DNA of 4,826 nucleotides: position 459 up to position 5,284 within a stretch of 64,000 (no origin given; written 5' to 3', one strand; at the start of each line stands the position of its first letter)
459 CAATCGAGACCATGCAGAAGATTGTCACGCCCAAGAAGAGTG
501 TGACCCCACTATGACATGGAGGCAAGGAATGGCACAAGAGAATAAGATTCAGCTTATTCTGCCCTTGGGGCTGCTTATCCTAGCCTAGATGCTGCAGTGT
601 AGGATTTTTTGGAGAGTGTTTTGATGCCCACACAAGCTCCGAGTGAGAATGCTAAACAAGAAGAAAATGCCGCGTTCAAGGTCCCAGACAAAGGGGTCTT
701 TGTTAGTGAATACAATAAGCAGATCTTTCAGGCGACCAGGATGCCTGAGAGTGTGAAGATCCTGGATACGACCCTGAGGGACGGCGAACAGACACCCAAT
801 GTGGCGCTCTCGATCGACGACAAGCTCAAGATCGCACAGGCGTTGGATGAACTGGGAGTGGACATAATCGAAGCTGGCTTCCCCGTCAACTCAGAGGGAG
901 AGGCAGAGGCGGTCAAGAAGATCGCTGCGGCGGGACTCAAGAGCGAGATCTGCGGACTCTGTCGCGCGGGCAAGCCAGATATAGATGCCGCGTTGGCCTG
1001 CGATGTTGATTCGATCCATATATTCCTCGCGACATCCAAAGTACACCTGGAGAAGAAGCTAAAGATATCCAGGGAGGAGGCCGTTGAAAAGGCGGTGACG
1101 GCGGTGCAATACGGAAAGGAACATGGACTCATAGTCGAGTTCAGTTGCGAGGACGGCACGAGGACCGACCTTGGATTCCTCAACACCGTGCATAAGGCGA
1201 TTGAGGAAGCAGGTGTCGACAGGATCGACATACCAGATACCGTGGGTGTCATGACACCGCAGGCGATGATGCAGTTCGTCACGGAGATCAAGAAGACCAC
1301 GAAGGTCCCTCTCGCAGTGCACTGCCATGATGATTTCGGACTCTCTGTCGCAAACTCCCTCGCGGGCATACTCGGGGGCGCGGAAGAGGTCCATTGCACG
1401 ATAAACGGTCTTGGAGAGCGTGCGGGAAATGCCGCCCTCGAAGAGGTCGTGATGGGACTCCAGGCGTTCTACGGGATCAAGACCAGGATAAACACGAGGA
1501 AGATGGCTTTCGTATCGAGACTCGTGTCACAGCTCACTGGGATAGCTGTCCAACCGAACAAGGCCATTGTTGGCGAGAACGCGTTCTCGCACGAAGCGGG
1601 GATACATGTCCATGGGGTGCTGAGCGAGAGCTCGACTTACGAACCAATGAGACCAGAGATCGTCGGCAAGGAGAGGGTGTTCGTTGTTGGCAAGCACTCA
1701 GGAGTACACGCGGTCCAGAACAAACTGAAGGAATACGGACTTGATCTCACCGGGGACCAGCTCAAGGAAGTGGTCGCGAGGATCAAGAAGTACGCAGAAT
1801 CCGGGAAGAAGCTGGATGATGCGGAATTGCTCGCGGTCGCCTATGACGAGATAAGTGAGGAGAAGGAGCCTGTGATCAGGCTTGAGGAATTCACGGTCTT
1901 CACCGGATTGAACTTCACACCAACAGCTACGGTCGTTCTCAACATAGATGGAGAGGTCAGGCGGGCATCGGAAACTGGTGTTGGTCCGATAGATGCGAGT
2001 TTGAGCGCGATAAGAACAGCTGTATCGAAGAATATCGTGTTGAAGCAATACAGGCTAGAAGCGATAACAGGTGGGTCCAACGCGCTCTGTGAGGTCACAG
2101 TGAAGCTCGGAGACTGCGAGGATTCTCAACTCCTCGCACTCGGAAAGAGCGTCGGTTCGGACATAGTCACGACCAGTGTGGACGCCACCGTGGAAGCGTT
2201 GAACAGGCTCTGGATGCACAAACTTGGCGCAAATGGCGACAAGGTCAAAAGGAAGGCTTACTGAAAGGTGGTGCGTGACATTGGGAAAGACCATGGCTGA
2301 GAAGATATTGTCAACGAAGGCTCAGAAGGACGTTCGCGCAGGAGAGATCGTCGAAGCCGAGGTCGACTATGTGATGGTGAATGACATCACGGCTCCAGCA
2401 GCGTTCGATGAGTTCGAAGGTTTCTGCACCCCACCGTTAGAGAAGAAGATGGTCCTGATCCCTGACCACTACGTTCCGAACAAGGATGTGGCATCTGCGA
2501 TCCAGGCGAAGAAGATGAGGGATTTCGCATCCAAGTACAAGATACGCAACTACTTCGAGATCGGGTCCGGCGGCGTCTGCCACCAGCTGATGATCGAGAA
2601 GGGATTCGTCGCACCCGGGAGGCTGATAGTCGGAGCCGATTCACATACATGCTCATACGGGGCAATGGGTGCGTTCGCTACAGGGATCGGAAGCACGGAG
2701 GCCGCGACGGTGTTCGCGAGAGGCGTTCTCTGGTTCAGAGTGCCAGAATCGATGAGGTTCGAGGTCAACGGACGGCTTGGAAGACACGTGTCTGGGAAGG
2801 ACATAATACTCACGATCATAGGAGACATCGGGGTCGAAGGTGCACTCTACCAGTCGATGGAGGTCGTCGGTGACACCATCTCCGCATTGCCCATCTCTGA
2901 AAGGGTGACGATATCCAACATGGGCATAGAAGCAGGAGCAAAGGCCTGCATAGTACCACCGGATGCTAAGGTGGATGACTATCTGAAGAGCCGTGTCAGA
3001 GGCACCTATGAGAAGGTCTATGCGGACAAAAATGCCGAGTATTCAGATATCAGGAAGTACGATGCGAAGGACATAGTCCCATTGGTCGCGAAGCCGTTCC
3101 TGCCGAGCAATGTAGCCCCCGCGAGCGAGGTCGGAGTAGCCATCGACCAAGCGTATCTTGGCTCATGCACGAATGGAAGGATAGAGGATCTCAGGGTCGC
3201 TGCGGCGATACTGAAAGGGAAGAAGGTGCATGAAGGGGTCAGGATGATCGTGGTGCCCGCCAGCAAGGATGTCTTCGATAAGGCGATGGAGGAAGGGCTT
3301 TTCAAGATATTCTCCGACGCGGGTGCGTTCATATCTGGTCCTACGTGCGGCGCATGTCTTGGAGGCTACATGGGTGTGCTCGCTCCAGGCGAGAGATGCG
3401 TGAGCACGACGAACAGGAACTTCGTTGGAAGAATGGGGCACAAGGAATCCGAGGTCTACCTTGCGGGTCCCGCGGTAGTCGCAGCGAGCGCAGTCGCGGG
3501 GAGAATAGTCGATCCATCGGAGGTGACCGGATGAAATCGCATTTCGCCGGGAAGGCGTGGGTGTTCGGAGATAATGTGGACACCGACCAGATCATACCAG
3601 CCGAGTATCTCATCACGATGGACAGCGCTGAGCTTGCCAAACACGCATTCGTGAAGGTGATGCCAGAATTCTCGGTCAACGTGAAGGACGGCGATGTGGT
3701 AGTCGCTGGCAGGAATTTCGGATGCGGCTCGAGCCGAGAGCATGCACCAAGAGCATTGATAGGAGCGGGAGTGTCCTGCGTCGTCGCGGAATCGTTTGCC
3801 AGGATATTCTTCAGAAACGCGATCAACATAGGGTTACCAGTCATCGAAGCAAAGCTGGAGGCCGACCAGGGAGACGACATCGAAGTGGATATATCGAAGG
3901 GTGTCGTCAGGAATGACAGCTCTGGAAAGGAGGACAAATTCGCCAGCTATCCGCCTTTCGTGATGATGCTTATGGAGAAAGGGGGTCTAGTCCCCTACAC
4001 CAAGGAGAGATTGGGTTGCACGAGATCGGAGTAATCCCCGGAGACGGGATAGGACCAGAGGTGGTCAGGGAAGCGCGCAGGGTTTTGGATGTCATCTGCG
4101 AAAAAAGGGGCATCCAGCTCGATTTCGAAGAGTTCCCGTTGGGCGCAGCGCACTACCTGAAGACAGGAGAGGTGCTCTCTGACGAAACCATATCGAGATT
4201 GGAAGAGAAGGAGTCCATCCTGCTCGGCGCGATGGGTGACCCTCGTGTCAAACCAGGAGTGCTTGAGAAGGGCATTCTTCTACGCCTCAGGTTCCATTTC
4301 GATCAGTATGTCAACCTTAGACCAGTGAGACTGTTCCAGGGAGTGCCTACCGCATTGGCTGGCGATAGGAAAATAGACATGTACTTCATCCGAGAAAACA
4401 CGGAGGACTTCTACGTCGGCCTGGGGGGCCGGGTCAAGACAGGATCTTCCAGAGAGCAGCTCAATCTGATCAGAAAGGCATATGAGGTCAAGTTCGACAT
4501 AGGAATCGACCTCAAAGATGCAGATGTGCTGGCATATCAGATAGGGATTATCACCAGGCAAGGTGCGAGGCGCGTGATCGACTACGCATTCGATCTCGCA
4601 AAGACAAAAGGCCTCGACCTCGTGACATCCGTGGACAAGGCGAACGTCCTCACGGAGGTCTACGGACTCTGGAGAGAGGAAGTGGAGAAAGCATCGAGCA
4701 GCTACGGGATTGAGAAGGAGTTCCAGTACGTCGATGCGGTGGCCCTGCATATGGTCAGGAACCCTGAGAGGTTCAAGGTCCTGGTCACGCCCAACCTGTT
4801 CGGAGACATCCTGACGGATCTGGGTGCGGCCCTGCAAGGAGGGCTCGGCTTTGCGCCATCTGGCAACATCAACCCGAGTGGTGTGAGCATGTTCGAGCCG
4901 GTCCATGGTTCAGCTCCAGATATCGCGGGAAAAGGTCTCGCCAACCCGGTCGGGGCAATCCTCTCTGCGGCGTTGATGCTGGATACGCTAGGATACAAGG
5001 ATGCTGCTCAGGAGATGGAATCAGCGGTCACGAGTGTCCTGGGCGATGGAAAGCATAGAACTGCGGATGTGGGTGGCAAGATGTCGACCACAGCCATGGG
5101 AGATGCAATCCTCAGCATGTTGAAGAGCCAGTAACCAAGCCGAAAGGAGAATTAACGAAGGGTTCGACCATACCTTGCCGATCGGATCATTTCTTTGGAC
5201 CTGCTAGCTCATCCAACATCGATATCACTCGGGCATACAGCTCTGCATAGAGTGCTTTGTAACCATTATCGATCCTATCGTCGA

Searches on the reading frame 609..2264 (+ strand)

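Call 64: search_protein_families(library=pfam, proteins=[window:609-2264:+], max_evalue=0.00001)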
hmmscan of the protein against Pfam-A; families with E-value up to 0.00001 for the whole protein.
window:609-2264:+ (551 aa): 3 families
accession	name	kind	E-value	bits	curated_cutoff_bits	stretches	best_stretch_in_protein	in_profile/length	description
PF00682.25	HMGL-like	-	1.8e-87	293.4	29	1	49-306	2-260/260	HMGL-like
PF22617.1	HCS_D2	-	8.7e-30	103.4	27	1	320-399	1-81/82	Homocitrate synthase post-HMGL domain-like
PF08502.15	LeuA_dimer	-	1.9e-29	102.6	24.9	1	403-534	3-130/131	LeuA allosteric (dimerisation) domain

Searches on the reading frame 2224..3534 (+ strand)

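Call 64: search_protein_families(library=pfam, proteins=[window:2224-3534:+], max_evalue=0.00001)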
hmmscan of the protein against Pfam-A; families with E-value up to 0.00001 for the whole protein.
window:2224-3534:+ (436 aa): 1 family
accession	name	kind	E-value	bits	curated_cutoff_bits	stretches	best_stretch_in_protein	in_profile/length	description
PF00330.25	Aconitase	-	1.7e-102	344.3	28.7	2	26-301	1-304/463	Aconitase family (aconitate hydratase)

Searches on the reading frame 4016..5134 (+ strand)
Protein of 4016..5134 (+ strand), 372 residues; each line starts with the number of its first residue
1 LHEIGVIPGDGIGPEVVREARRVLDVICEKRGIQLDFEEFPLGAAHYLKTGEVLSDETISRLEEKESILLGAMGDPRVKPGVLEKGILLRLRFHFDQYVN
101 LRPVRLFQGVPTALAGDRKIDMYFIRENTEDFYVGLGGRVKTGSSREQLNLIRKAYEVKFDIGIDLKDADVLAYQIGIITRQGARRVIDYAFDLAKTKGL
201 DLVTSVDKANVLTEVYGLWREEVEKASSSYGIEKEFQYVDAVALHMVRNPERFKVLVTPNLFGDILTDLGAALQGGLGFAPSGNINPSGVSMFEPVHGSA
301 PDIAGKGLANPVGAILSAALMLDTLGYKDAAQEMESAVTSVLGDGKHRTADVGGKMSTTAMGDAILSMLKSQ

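Call 64: search_protein_families(library=pfam, proteins=[window:4016-5134:+], max_evalue=0.00001)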
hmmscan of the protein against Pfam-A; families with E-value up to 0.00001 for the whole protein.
window:4016-5134:+ (372 aa): 1 family
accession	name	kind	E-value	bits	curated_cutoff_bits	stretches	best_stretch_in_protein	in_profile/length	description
PF00180.25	Iso_dh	-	3.7e-95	319.6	27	1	4-365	2-348/348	Isocitrate/isopropylmalate dehydrogenase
